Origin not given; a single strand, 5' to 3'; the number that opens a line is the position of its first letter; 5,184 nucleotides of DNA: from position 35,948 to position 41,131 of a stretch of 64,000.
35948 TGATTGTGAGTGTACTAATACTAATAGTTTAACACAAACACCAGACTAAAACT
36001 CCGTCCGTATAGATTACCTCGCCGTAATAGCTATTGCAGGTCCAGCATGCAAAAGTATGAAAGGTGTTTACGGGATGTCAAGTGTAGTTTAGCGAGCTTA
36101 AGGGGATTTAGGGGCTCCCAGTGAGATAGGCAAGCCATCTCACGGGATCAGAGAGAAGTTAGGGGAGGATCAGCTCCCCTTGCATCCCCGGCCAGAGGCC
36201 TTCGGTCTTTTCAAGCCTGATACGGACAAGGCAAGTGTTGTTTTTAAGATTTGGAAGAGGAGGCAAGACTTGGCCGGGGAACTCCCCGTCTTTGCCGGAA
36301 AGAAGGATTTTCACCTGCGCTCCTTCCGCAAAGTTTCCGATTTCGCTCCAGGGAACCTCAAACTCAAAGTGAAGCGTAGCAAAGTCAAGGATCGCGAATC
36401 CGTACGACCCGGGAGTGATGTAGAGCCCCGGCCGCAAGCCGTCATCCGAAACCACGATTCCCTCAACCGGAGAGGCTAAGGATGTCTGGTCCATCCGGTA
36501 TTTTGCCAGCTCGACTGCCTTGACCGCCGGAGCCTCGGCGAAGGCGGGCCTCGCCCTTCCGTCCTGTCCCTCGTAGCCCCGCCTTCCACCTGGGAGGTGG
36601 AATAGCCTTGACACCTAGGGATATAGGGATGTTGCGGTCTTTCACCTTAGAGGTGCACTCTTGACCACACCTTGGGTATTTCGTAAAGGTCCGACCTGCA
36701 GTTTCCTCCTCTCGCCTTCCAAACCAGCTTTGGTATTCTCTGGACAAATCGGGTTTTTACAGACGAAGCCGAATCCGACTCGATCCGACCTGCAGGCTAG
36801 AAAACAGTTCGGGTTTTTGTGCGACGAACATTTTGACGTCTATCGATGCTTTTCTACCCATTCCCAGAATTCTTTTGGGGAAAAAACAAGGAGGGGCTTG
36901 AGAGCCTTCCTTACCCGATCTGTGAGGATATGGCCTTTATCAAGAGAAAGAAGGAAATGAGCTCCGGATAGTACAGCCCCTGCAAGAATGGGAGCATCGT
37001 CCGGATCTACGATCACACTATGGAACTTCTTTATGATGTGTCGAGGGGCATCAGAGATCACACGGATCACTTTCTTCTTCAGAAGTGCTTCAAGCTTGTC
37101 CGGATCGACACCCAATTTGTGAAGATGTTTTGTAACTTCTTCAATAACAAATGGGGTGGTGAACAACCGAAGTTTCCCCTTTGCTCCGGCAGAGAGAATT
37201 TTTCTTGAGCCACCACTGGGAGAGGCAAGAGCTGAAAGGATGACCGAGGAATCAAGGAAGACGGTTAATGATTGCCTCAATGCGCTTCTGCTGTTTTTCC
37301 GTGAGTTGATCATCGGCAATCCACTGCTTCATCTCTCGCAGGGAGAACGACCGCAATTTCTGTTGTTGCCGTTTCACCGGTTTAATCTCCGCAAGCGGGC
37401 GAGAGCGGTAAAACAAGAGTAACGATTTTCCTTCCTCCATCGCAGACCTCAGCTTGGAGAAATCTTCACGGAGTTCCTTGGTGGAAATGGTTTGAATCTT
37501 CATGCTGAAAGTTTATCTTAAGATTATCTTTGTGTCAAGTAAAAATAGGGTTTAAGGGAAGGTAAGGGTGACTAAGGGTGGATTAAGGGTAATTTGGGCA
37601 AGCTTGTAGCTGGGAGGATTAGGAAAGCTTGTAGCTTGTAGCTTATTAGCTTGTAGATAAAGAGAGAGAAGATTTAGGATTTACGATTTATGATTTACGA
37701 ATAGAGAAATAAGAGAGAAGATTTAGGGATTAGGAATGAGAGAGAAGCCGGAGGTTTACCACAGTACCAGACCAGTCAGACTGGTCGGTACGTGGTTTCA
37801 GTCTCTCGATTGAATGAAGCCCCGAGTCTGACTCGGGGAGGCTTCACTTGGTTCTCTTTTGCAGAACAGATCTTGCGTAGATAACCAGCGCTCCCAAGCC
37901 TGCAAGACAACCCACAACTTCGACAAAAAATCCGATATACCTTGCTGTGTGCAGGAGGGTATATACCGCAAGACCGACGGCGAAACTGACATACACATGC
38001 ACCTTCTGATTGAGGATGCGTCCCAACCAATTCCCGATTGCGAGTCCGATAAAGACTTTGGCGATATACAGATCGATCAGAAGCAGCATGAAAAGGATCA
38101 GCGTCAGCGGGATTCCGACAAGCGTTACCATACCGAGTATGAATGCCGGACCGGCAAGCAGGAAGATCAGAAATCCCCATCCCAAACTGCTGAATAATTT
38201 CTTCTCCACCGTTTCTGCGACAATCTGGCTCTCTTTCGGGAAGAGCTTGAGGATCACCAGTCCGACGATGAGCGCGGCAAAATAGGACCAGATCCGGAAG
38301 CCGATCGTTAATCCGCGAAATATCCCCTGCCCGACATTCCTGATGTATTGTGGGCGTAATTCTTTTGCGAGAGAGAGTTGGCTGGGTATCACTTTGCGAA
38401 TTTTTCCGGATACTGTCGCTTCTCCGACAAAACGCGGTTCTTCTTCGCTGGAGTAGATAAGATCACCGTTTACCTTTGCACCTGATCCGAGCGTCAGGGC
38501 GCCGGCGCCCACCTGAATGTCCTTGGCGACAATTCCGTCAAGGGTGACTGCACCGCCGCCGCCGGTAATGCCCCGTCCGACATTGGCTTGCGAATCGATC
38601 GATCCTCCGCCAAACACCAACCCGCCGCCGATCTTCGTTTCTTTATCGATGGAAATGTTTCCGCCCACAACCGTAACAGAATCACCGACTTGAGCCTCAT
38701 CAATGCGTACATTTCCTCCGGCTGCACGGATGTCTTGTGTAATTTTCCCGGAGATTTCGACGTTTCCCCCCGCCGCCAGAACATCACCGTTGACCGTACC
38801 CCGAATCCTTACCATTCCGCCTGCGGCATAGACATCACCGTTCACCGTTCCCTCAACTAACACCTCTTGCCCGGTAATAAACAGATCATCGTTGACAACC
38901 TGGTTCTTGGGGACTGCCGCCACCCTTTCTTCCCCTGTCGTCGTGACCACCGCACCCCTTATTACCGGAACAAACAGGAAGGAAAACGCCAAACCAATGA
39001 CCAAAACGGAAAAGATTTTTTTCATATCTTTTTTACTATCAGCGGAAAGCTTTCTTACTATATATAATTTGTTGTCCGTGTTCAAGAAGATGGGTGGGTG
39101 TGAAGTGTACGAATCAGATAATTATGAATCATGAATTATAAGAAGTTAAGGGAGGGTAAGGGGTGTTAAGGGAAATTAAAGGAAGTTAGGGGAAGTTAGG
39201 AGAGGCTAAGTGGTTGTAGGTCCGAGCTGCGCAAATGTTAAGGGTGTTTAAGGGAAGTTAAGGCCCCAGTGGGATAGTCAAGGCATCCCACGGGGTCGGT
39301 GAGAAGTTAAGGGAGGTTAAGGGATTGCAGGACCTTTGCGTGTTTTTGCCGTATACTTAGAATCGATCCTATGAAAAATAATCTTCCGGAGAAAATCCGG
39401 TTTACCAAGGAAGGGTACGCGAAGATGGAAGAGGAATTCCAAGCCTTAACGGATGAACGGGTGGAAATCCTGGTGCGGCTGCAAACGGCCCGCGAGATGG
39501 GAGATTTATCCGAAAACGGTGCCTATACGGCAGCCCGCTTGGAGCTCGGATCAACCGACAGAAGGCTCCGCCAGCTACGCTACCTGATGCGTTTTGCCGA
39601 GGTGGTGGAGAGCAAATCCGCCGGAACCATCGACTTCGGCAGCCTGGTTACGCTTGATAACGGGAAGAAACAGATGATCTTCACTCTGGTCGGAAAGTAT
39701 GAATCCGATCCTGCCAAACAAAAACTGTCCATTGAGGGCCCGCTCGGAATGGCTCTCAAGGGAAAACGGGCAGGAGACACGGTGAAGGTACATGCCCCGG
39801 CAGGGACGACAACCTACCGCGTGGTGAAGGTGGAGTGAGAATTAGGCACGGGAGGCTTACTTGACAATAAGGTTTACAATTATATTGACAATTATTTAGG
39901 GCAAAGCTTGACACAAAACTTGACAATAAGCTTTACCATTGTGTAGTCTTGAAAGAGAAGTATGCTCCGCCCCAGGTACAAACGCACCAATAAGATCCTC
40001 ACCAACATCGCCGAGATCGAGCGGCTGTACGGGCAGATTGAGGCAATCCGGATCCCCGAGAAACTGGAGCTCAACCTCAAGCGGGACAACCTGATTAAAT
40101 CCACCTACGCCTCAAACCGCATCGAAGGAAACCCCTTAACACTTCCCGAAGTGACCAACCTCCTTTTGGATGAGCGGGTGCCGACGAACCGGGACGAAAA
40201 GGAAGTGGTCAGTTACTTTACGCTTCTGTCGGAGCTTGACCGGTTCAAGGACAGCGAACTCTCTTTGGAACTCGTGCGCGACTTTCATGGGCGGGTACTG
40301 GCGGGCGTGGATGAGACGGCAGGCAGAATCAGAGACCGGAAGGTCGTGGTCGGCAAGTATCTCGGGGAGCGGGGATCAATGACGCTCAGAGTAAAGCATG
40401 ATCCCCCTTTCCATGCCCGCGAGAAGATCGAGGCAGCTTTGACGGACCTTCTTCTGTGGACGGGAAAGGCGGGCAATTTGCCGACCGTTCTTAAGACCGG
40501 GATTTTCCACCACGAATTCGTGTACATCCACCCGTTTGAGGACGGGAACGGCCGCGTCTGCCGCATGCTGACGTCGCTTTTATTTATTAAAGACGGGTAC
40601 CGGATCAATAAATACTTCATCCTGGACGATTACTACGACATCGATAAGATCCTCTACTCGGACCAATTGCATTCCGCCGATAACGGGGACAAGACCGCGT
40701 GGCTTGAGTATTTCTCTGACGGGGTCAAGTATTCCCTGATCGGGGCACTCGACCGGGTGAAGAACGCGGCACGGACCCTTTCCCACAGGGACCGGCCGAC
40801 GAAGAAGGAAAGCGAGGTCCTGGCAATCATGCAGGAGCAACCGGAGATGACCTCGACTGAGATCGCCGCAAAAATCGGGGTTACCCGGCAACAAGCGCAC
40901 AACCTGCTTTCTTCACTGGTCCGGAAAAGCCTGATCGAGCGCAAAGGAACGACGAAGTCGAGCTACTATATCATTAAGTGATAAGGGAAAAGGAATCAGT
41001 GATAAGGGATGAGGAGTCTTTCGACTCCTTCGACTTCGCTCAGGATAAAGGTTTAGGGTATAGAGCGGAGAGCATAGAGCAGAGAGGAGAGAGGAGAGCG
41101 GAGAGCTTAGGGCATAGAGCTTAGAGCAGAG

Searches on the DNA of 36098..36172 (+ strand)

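Call 61: build_rna_model(alignment_id=A1)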
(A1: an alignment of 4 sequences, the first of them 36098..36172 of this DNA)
Model R1 built from alignment A1 (4 sequences, 88 columns); structure: RNAalifold consensus.
model positions 78; base pairs 15; branch points 0; effective number of sequences 1.67; information 0.725 bits per position. Calibrated on 0.2 Mb of random sequence (short: E-values are rough).
structure used (alignment columns):
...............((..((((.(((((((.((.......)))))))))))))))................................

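Call 62: search_with_rna_model(model_id=R1, source=window, filters=off, max_evalue=10, show_alignments=6)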
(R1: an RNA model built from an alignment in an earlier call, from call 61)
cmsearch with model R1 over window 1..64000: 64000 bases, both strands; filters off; matches with E-value up to 10: 21.
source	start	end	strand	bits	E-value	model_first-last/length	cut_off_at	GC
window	39247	39324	+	101.9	9.6e-28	1-78/78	no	0.53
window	56717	56797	+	92.8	5e-25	1-78/78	no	0.49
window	36097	36176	+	86.4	3.9e-23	1-78/78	no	0.54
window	56674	56714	+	23.4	0.0002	1-78/78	no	0.44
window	39175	39213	+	22.3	0.00043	1-78/78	no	0.44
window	39121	39163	+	21.6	0.00068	1-78/78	no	0.35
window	37551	37589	+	20.3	0.0017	1-78/78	no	0.46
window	43825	43873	+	14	0.12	1-78/78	no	0.45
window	21481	21532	+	12.2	0.42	1-78/78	no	0.44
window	3838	3901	-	10.8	1.1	1-78/78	no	0.5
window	22966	22993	+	10.7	1.2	18-49/78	no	0.68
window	52956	53008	-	9.4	2.9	1-78/78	no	0.42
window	757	785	+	8.5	5.4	1-78/78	no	0.41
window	60970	61008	-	8.3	6.3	1-78/78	no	0.44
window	18948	18994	-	7.9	7.9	1-78/78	no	0.28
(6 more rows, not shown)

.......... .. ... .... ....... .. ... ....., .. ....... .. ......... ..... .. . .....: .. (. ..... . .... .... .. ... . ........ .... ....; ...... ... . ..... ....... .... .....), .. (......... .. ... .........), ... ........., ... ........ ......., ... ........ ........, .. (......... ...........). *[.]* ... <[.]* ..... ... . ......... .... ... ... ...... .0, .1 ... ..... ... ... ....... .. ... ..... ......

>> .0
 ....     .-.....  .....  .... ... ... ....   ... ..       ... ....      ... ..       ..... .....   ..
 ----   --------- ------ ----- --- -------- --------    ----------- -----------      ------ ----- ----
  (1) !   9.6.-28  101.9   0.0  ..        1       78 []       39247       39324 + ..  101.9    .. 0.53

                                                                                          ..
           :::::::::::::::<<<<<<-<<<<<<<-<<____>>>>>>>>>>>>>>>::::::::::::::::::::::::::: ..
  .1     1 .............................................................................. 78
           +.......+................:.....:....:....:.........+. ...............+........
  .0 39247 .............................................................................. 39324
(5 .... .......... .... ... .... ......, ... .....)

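Call 63: search_with_rna_model(model_id=R1, sources=[L090, L094, L210, L211, L212, L213, L012, L015, L017, L022, L024, L027, L055, L069, L013, L018, L026, L028, L046, L051, L040, L081], max_evalue=10)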
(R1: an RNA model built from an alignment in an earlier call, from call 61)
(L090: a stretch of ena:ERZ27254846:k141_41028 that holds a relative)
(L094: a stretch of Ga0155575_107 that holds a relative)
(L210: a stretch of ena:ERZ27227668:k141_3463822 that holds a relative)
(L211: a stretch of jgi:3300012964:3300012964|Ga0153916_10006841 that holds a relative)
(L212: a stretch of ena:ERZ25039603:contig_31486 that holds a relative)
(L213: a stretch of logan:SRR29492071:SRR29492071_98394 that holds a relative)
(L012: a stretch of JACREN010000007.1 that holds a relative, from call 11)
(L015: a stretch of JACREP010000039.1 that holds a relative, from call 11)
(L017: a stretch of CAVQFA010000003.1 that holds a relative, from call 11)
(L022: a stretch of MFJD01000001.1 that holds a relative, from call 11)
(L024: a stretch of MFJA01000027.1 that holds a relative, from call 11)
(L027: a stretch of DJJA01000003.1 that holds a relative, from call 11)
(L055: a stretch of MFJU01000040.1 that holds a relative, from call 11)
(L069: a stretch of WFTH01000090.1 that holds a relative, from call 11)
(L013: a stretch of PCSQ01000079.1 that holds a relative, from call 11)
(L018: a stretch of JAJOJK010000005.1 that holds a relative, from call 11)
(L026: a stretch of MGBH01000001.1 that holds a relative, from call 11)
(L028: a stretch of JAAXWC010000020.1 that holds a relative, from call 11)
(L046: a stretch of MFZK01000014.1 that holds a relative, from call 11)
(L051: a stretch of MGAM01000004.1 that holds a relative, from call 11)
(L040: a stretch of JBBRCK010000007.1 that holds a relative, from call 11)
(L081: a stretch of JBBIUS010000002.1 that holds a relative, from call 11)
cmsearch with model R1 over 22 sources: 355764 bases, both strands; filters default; matches with E-value up to 10: 8.
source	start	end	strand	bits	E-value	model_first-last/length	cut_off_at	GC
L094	686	765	+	90.1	1.8e-23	1-78/78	no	0.52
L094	767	795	+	14.1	0.64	1-78/78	no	0.45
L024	13145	13187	+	13.9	0.76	1-78/78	no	0.44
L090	6637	6688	+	12.2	2.3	1-78/78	no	0.44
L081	13468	13518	+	12.2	2.3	1-78/78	no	0.37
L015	8902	8977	-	11.4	4.1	1-78/78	no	0.47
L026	7416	7466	-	10.7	6.4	1-78/78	no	0.31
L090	8122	8149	+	10.7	6.4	18-49/78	no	0.68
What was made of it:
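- Tried and rejected: It found no copies in 22 loci of relatives and other Microgenomates (call 63).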

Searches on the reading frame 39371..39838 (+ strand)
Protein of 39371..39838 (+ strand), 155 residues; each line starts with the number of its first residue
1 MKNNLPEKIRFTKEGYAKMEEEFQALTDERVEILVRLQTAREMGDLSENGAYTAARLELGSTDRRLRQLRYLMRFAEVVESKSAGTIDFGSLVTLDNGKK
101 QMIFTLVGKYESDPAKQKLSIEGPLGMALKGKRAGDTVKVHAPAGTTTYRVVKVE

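Call 7: search_protein_families(library=pfam, proteins=[window:39371-39838:+])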
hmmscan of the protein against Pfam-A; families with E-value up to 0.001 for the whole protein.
window:39371-39838:+ (155 aa): 2 families
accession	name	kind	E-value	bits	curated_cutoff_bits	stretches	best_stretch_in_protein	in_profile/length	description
PF01272.25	GreA_GreB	-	1.3e-20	73.6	26.9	1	83-155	2-76/77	Transcription elongation factor, GreA/GreB, C-term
PF03449.20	GreA_GreB_N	-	7.3e-18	65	24.5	1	11-78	3-71/71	Transcription elongation factor, N-terminal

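Call 10: find_encoding_contigs(protein=window:39371-39838:+, flank=10000, max_places=6)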
Protein window:39371-39838:+ (155 aa): 23 contigs read that carry it; 6 places shown.
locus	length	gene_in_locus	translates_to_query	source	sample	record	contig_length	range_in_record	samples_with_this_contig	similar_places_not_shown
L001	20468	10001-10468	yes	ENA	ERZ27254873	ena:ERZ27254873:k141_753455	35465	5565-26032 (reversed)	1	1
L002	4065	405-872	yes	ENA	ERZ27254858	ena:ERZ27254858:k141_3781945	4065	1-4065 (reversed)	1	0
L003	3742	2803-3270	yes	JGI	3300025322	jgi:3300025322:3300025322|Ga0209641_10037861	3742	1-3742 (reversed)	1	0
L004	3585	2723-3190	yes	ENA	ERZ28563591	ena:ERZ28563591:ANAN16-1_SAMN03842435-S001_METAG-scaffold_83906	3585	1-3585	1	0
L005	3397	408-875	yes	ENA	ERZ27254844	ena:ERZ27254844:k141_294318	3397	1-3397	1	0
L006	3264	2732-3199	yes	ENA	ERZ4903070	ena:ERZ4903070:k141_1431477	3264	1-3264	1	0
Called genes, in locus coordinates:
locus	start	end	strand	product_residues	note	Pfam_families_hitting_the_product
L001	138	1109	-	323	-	-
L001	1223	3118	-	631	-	-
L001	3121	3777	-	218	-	-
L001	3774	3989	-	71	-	-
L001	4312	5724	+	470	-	PF01726:LexA_DNA_bind, PF00717:Peptidase_S24, PF01555:N6_N4_Mtase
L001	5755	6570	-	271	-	PF18643:RE_BsaWI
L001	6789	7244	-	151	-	-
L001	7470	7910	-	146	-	PF01850:PIN (weak), PF13470:PIN_3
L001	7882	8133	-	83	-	-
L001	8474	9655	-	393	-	-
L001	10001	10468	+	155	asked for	PF03449:GreA_GreB_N, PF01272:GreA_GreB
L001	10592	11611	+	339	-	PF02661:Fic, PF01978:TrmB (weak), PF09339:HTH_IclR (weak), PF12802:MarR_2 (weak)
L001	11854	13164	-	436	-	PF13365:Trypsin_2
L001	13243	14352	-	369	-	PF12385:Peptidase_C70 (weak), PF13529:Peptidase_C39_2, PF03412:Peptidase_C39 (weak)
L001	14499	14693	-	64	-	-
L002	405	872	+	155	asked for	PF03449:GreA_GreB_N, PF01272:GreA_GreB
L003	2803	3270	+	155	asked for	PF03449:GreA_GreB_N, PF01272:GreA_GreB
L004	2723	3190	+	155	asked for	PF03449:GreA_GreB_N, PF01272:GreA_GreB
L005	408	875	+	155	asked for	PF03449:GreA_GreB_N, PF01272:GreA_GreB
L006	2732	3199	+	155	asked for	PF03449:GreA_GreB_N, PF01272:GreA_GreB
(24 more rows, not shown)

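Call 11: find_related_loci(query=window:39371-39838:+, collection=genome_contigs, flank=10000)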
Query window:39371-39838:+ (155 aa) in genome_contigs; peptide patterns used: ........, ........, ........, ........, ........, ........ (x = any residue, [..] = any of these).
600 stretches matched a pattern (row limit reached: there are more); 151 encode a relative of the query (tblastn E <= 1e-3); the best 80 are kept; 80 distinct loci.
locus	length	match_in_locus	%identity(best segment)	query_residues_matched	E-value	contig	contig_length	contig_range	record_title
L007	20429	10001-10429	50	9-151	2e-41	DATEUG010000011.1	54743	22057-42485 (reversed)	MAG TPA_asm: Patescibacteria group bacterium isolate SMAG_U8335 k141_1031250, whole genome shotgun sequence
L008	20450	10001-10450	48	6-155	3e-41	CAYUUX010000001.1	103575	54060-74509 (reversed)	MAG TPA_asm: uncultured Gammaproteobacteria bacterium isolate binchicken_co22_244 genome assembly, contig: NODE_190_leng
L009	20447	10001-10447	48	6-154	2e-41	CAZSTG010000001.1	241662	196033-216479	MAG TPA_asm: uncultured Gammaproteobacteria bacterium isolate SRP294416_co1_745 genome assembly, contig: NODE_13_length_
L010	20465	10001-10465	45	1-154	3e-40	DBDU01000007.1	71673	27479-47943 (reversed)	MAG TPA_asm: Patescibacteria group bacterium UBA924 UBA924_contig_666, whole genome shotgun sequence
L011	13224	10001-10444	48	9-155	7e-39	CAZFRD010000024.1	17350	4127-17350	MAG TPA_asm: uncultured Pseudomonadales bacterium isolate SRP192515_co1_183 genome assembly, contig: NODE_3115_length_17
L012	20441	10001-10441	47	8-154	7e-39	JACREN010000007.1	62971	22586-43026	MAG: Candidatus Gottesmanbacteria bacterium isolate NC_groundwater_1700_Pr3_B-0.1um_46_16 SR-2_scaffold_141_43854, whole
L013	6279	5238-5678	47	8-154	1e-38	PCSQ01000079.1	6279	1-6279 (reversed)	MAG: Candidatus Beckwithbacteria bacterium CG23_combo_of_CG06-09_8_20_14_all_47_9 CG23_scaffold_25010_c, whole genome sh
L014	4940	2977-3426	47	6-155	1e-38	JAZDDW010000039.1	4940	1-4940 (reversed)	MAG: bacterium isolate MEGAHIT-group-0.11 k141_454000, whole genome shotgun sequence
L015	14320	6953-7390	47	9-154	2e-38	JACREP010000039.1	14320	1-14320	MAG: Candidatus Gottesmanbacteria bacterium isolate NC_groundwater_1702_Pr3_B-0.1um_50_12 SR-2_scaffold_141_895842, whol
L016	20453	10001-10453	44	8-154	1e-37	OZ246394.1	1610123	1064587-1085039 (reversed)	MAG: uncultured Gammaproteobacteria bacterium isolate SRP292972_co1_11 genome assembly, chromosome: 1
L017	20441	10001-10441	45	8-154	1e-36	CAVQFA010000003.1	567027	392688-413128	MAG: Candidatus Gottesmanbacteria bacterium isolate MFD05942.bin.1.211 genome assembly, contig: contig_16765, whole geno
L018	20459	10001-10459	44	3-154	6e-36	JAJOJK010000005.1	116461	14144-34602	MAG: Candidatus Woesebacteria bacterium isolate S5C87 S5CNODE_21_length_116461_cov_5.286485, whole genome shotgun sequen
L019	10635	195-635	46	8-154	7e-36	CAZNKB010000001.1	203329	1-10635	MAG TPA_asm: uncultured Gammaproteobacteria bacterium isolate SRP173033_co3_60 genome assembly, contig: NODE_19_length_2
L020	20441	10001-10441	46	8-154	8e-36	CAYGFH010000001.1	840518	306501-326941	MAG TPA_asm: uncultured Gammaproteobacteria bacterium isolate ERP113451_co1_294 genome assembly, contig: NODE_1_length_8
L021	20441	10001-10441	46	8-154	3e-35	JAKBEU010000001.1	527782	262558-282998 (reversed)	MAG: bacterium isolate BP8.bin62 NODE_4_length_527782_cov_2.788794, whole genome shotgun sequence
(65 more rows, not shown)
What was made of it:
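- Tried and rejected: genome_contigs scan with GreA (call 11).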

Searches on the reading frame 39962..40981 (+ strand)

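Call 7: search_protein_families(library=pfam, proteins=[window:39962-40981:+])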
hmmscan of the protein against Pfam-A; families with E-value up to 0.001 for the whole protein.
window:39962-40981:+ (339 aa): 7 families
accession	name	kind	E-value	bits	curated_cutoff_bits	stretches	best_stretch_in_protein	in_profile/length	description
PF02661.23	Fic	-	1.5e-15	58.3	24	1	100-207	2-92/93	Fic/DOC family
PF12802.13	MarR_2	-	4.9e-07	30.3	27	1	283-328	7-53/61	MarR family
PF09339.16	HTH_IclR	-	8.2e-07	29.1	22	1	286-328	8-51/52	IclR helix-turn-helix domain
PF01978.25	TrmB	-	6.8e-06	26.3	25.6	1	280-337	7-64/68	Sugar-specific transcriptional regulator TrmB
PF01047.28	MarR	-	7.7e-05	22.9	24.6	1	283-328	5-50/59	MarR family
PF13412.12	HTH_24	-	0.00012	22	21.9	1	284-326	6-48/48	Winged helix-turn-helix DNA-binding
PF13545.12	HTH_Crp_2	-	0.00016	22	27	1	294-329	21-56/70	Crp-like helix-turn-helix domain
